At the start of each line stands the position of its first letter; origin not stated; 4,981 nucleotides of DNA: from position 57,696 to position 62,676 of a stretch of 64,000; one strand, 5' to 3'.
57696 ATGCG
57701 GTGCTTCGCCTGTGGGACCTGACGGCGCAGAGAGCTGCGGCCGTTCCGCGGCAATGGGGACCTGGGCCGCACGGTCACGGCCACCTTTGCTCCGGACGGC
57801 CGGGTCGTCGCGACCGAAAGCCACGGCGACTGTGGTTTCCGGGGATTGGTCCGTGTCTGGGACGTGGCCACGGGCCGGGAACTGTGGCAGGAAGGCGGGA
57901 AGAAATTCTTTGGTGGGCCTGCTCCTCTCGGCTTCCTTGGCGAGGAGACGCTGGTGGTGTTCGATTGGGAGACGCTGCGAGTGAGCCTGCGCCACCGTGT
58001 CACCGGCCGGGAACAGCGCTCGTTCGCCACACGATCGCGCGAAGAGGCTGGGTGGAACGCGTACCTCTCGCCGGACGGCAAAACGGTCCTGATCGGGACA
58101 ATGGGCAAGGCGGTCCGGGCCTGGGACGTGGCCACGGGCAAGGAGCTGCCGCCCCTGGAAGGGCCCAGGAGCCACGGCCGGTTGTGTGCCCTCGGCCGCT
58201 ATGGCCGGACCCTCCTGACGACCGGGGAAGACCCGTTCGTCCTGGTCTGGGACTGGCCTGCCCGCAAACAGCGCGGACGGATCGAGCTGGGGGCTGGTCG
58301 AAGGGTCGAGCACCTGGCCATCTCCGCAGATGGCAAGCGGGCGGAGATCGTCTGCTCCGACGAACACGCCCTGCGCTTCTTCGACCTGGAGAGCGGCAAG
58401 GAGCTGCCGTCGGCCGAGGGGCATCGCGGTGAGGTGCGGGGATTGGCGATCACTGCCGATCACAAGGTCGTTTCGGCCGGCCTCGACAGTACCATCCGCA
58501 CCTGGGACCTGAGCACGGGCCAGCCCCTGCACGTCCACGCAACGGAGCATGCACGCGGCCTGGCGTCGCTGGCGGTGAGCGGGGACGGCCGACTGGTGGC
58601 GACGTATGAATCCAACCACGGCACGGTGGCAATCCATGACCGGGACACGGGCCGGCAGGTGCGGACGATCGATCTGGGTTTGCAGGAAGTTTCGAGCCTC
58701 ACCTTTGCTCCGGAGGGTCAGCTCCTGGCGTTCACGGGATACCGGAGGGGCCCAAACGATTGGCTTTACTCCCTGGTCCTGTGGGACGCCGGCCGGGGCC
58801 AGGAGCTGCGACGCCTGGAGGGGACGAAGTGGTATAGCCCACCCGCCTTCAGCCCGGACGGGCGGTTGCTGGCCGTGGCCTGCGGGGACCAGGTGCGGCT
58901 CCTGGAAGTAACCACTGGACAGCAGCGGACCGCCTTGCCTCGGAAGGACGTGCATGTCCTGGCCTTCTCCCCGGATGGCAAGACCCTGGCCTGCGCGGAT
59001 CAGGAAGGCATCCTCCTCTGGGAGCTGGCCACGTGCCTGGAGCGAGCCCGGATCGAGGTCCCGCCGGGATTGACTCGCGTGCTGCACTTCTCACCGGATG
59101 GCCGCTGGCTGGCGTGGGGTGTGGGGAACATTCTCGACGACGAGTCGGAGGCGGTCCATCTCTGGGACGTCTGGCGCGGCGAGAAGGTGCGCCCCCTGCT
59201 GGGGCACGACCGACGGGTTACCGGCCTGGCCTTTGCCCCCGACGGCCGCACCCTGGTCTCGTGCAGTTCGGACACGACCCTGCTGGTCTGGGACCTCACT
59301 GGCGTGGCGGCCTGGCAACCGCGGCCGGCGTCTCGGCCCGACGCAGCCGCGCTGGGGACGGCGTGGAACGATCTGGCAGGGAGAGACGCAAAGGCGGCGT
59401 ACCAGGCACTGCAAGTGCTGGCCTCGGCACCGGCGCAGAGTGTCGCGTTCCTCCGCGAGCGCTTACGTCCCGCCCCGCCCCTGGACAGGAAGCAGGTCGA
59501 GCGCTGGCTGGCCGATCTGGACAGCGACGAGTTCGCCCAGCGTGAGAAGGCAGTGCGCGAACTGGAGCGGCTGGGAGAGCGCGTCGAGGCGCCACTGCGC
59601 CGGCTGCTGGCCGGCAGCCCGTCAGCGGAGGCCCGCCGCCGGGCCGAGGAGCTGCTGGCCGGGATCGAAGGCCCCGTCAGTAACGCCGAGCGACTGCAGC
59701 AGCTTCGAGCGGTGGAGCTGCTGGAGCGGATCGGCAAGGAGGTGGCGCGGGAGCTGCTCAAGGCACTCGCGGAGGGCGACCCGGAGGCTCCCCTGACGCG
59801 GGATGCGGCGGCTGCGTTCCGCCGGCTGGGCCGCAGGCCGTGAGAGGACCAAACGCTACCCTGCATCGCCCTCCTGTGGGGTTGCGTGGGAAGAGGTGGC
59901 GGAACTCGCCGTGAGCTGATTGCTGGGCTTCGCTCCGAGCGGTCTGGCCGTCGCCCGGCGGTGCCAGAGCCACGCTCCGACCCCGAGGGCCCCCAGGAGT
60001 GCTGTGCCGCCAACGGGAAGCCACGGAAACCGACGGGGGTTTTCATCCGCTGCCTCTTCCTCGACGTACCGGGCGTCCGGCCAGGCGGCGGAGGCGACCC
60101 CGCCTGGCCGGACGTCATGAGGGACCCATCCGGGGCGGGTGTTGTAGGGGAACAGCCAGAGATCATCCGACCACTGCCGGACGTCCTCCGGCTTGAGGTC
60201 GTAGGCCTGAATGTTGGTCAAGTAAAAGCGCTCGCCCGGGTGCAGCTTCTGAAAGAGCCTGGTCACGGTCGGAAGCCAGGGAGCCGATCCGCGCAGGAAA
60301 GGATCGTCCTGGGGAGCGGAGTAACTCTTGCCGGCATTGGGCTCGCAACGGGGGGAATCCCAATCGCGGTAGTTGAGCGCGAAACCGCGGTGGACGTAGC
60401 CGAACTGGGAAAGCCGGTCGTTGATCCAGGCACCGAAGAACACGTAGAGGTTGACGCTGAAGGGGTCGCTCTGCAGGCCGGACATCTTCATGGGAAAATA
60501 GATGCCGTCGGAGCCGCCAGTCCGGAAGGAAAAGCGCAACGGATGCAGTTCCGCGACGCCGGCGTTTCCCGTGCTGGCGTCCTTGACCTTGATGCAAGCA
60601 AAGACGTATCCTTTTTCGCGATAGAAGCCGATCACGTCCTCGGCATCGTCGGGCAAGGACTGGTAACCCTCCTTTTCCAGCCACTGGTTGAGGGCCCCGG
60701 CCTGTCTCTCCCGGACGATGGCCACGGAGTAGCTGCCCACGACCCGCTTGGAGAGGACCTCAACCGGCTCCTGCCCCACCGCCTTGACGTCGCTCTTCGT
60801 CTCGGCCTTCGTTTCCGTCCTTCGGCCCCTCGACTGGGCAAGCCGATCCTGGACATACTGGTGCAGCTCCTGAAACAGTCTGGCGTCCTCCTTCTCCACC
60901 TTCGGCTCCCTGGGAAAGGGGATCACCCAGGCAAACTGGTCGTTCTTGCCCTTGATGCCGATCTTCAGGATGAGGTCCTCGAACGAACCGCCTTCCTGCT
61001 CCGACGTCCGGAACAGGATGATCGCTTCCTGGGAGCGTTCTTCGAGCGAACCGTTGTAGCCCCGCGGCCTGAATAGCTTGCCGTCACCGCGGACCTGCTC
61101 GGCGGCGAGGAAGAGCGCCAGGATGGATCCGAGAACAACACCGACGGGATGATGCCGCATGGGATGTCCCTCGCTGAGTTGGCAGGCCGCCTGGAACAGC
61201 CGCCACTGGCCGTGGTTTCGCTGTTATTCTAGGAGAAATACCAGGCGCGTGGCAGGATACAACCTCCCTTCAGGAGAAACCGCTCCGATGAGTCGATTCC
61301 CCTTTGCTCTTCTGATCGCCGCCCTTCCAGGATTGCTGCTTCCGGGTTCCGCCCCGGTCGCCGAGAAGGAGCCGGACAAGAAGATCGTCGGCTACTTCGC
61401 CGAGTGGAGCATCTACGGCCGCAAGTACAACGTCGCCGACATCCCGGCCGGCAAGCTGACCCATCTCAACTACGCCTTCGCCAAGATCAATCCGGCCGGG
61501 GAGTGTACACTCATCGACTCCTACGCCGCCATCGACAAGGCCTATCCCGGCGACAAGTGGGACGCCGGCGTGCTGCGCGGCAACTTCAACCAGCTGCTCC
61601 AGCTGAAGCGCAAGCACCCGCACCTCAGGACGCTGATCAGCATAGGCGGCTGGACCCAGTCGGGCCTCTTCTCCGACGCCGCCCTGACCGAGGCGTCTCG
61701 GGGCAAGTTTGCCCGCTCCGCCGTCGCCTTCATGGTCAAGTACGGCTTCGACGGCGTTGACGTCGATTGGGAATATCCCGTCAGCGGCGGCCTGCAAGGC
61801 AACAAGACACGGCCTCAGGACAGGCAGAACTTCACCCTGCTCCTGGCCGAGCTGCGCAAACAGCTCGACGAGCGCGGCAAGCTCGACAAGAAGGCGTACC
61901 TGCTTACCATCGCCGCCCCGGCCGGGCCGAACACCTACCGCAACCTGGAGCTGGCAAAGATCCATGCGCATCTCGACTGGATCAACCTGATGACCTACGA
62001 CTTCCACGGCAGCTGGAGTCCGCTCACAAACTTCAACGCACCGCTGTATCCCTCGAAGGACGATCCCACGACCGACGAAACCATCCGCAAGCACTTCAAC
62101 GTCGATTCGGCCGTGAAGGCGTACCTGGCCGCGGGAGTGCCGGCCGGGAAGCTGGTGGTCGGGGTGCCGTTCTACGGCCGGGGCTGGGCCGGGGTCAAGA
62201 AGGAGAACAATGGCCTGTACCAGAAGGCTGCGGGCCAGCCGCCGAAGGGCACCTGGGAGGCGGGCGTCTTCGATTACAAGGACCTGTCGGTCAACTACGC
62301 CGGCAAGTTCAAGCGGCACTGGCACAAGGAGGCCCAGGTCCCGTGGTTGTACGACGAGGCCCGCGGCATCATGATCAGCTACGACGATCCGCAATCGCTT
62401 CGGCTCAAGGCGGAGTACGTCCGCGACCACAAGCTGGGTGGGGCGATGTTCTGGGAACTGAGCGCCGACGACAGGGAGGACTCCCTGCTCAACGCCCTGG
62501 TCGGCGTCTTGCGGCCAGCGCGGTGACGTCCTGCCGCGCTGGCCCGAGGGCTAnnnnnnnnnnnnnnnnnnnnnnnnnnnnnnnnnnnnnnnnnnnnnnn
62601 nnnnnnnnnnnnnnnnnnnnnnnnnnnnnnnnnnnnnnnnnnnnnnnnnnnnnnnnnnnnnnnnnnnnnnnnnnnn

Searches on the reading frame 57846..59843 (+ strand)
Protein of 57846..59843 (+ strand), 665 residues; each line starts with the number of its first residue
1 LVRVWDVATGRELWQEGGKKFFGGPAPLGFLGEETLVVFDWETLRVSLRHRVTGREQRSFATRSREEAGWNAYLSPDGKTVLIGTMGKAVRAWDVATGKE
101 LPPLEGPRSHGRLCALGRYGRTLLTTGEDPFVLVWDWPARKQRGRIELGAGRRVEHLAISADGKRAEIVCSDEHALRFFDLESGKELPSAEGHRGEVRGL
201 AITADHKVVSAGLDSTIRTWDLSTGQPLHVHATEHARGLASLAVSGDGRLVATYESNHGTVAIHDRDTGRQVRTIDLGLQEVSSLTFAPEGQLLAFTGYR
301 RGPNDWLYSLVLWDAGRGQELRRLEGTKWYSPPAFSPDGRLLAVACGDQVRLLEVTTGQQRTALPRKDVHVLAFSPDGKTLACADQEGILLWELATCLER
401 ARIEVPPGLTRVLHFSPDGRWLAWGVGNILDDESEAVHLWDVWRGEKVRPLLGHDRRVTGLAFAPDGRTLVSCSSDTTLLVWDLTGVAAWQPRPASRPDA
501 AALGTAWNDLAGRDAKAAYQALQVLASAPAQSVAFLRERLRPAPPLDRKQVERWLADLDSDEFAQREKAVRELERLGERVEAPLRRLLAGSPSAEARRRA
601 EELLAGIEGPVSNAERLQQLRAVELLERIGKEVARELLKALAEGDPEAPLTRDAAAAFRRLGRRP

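Call 10: search_protein_families(library=pfam, proteins=[window:57846-59843:+], max_evalue=0.01)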
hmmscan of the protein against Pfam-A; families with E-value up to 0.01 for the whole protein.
window:57846-59843:+ (665 aa): 36 families (the best 25 are shown)
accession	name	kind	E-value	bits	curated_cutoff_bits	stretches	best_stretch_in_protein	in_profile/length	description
PF25174.1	Beta-prop_THOC3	-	9.2e-45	153.2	305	3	310-485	71-243/272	THOC3 beta-propeller domain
PF25173.1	Beta-prop_WDR3_1st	-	5e-42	144.1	154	3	340-485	1-143/184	WDR3 first beta-propeller domain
PF24814.1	WD40_Prp19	-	7.6e-41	140.4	320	3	121-296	20-194/281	Prp19 WD40 domain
PF23414.1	Beta-prop_EML_2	-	1.3e-30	107.1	90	4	198-296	2-98/266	Echinoderm microtubule-associated protein second beta-propeller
PF00400.38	WD40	-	3.3e-30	103.7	27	2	446-483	2-39/39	WD domain, G-beta repeat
PF24817.1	WD40_WDHD1_1st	-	2.3e-29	102.9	109.9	3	115-299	51-242/291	WDHD1 first WD40 domain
PF24807.1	WD40_CDC20-Fz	-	1.5e-27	97.2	200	2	340-487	21-167/292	CDC20/Fizzy WD40 domain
PF25168.1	Beta-prop_WDR36-Utp21_2nd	-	5.8e-27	95.3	84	2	120-257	169-302/335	WDR36/Utp21 second beta-propeller domain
PF25175.1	Beta-prop_WDR5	-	1.3e-24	87.4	250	2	157-326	58-219/296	WDR5 beta-propeller domain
PF24782.2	WD40_MABP1-WDR62_2nd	-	7e-20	71.7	290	1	436-484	293-341/341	MABP1/WDR62 second WD40 domain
PF25391.1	WD40_Gbeta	-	2.2e-19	70.1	150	3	244-405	63-224/340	G protein beta WD-40 repeat protein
PF25047.1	Beta-prop_TEP1_2nd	-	6.6e-18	65.2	89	2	369-489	93-209/255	TEP-1 second beta-propeller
PF25172.1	Beta-prop_WDR3_2nd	-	1.1e-17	64.6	140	3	196-311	1-112/293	WDR3 second beta-propeller domain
PF24780.1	WD40_MABP1-WDR62_1st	-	8.1e-17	61.9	496.3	1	412-483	43-112/328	MABP1/WDR62 first WD40 domain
PF12894.13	ANAPC4_WD40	-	1.4e-16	60.9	22.9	0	334-364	45-76/91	Anaphase-promoting complex subunit 4 WD40 domain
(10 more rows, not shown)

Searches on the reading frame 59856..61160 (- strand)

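Call 92: search_protein_families(library=pfam, proteins=[window:59856-61160:-], max_evalue=0.00001)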
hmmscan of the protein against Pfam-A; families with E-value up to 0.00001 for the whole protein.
window:59856-61160:- (434 aa): 1 family
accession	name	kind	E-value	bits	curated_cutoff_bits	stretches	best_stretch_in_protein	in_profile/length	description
PF10092.14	DUF2330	-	3.1e-22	79.5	24.7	1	61-243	34-215/279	Uncharacterized protein conserved in bacteria (DUF2330)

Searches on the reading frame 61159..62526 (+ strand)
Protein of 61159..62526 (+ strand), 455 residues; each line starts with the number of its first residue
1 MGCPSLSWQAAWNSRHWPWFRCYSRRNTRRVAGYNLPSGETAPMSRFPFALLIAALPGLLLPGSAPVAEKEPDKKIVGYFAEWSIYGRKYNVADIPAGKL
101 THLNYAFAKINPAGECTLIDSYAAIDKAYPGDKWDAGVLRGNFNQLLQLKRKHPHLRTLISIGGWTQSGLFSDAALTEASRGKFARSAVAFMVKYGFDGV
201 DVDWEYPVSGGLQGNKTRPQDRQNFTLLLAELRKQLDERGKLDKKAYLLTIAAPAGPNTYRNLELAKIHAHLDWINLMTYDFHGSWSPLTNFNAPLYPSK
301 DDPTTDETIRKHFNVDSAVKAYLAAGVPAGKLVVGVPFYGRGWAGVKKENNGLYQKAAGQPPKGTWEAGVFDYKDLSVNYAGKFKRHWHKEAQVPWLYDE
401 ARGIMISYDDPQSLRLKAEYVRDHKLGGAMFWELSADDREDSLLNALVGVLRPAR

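Call 92: search_protein_families(library=pfam, proteins=[window:61159-62526:+], max_evalue=0.00001)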
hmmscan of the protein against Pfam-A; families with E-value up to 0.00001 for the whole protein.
window:61159-62526:+ (455 aa): 1 family
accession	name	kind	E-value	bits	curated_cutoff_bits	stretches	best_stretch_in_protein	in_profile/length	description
PF00704.34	Glyco_hydro_18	-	8.9e-100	334.9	29.6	1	75-437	1-317/317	Glycosyl hydrolases family 18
